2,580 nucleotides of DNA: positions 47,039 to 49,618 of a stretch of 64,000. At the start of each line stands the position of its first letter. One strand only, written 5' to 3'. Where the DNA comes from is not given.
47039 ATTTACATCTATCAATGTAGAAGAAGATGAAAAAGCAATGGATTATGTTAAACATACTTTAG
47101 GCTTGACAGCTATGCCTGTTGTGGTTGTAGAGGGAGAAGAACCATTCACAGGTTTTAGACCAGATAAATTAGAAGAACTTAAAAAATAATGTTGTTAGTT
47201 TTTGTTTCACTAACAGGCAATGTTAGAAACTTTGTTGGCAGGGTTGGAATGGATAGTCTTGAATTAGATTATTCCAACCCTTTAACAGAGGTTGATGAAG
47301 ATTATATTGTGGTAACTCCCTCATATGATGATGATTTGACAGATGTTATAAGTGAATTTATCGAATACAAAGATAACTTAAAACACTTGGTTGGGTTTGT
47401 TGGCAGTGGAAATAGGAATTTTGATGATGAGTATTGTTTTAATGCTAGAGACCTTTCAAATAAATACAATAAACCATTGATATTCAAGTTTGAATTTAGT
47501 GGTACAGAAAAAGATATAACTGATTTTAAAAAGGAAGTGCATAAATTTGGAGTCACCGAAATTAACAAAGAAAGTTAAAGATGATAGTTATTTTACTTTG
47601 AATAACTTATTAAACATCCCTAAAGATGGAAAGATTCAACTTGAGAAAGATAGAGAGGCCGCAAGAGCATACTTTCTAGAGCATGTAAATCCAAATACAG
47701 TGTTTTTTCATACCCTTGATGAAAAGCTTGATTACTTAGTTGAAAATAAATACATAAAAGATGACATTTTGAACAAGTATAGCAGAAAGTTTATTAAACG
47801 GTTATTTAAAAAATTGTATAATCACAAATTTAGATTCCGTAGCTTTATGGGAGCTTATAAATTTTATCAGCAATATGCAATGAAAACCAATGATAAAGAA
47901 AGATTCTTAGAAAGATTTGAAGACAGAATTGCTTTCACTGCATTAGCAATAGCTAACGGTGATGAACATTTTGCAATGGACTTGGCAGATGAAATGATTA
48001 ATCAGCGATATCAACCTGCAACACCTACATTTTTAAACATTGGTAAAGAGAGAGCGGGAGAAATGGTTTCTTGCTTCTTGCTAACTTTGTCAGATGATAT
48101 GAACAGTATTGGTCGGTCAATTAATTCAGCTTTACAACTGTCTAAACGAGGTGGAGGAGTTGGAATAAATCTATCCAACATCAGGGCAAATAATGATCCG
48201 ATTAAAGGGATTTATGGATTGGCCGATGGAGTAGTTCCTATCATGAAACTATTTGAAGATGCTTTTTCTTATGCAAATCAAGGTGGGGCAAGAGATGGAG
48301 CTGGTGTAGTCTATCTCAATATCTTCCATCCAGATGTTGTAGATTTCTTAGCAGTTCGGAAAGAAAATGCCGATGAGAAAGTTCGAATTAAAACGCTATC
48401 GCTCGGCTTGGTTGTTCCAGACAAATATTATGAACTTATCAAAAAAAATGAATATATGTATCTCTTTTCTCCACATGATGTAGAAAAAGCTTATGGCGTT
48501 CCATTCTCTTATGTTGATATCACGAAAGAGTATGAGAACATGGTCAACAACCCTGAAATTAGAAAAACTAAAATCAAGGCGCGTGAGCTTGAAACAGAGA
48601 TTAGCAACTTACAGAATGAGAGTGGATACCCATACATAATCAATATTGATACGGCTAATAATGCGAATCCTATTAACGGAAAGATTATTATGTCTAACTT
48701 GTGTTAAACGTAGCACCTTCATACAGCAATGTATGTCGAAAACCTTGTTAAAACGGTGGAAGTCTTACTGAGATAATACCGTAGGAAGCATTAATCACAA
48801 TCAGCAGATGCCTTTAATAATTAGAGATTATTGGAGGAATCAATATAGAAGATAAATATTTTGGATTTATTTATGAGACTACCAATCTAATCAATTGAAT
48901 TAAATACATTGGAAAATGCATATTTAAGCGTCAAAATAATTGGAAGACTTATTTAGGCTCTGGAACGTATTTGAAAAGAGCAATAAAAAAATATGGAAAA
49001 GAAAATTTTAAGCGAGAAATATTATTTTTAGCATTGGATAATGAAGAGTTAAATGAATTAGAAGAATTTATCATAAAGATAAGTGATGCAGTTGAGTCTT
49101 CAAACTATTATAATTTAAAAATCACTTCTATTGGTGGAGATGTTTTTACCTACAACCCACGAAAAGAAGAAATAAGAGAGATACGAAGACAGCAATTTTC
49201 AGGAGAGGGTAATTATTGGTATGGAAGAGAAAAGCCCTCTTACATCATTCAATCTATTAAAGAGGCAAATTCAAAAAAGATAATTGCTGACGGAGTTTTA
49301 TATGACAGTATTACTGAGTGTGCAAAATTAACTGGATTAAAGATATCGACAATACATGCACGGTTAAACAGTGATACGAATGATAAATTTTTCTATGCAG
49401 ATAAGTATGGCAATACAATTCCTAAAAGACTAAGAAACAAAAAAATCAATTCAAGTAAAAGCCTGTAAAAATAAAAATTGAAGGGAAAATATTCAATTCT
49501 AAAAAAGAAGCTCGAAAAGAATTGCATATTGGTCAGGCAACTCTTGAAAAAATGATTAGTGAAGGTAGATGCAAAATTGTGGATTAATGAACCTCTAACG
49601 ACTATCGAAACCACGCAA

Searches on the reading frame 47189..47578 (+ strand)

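Call 12: search_protein_families(library=pfam, proteins=[window:47189-47578:+], max_evalue=0.01)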
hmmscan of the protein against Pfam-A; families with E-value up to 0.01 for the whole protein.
window:47189-47578:+ (129 aa): 1 family
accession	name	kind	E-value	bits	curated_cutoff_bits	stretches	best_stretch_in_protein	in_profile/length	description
PF07972.16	Flavodoxin_NdrI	-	4.1e-31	108.1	27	1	3-114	1-119/120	NrdI Flavodoxin like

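Call 13: search_protein_families(library=phrogs, proteins=[window:47189-47578:+], max_evalue=0.001)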
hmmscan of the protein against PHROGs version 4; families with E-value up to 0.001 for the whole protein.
window:47189-47578:+ (129 aa): 1 family
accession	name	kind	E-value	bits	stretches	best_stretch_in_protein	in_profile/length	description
phrog_883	-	moron, auxiliary metabolic gene and host takeover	2.2e-25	90.1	1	1-120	7-130/136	flavodoxin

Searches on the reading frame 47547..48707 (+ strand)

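Call 12: search_protein_families(library=pfam, proteins=[window:47547-48707:+], max_evalue=0.01)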
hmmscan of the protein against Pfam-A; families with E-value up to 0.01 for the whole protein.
window:47547-48707:+ (386 aa): 3 families
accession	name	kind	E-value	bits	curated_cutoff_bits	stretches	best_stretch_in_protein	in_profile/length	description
PF02867.20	Ribonuc_red_lgC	-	2.8e-75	254.4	23.9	1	174-386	1-212/523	Ribonucleotide reductase, barrel domain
PF08343.15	RNR_N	-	1e-30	106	29.4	1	15-95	1-82/82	Ribonucleotide reductase N-terminal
PF00317.26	Ribonuc_red_lgN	-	6.8e-16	58.5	28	1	97-169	2-76/77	Ribonucleotide reductase, all-alpha domain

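Call 13: search_protein_families(library=phrogs, proteins=[window:47547-48707:+], max_evalue=0.001)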
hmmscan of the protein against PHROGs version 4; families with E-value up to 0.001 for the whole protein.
window:47547-48707:+ (386 aa): 7 families
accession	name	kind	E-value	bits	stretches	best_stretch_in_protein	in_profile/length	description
phrog_6132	-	DNA, RNA and nucleotide metabolism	5.3e-124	416.3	1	7-247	49-289/530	ribonucleotide reductase large subunit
phrog_3987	-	DNA, RNA and nucleotide metabolism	2e-104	350.8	1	8-386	68-434/467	ribonucleotide reductase large subunit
phrog_84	-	DNA, RNA and nucleotide metabolism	8.9e-94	316.3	1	56-386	159-488/975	ribonucleoside-diphosphate reductase large subunit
phrog_22953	-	DNA, RNA and nucleotide metabolism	8.2e-36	124.9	1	210-386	5-201/201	ribonucleotide reductase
phrog_12229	-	DNA, RNA and nucleotide metabolism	6.2e-12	45.7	1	127-338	32-229/577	ribonucleotide reductase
phrog_30939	-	DNA, RNA and nucleotide metabolism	1.3e-07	30.9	1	153-268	479-591/977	ribonucleotide reductase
phrog_3844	-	moron, auxiliary metabolic gene and host takeover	0.0005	20.1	0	276-386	19-132/451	NrdA-like aerobic NDP reductase large subunit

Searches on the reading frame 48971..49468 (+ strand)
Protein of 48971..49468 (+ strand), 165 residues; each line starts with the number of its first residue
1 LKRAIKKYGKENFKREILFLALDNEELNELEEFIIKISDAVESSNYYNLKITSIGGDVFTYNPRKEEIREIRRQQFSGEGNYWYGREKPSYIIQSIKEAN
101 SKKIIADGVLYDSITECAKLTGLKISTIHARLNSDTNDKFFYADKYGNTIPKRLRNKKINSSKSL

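Call 82: search_protein_families(library=pfam, max_evalue=0.001, proteins=[window:48971-49468:+])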
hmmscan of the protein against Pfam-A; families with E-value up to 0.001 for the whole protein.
window:48971-49468:+ (165 aa): 1 family
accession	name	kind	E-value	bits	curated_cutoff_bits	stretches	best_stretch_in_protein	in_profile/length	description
PF20987.3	I-TevI_DNA-bd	-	2.2e-05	24.7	27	1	96-137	6-47/51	Intron-encoded endonuclease 1, DNA-binding domain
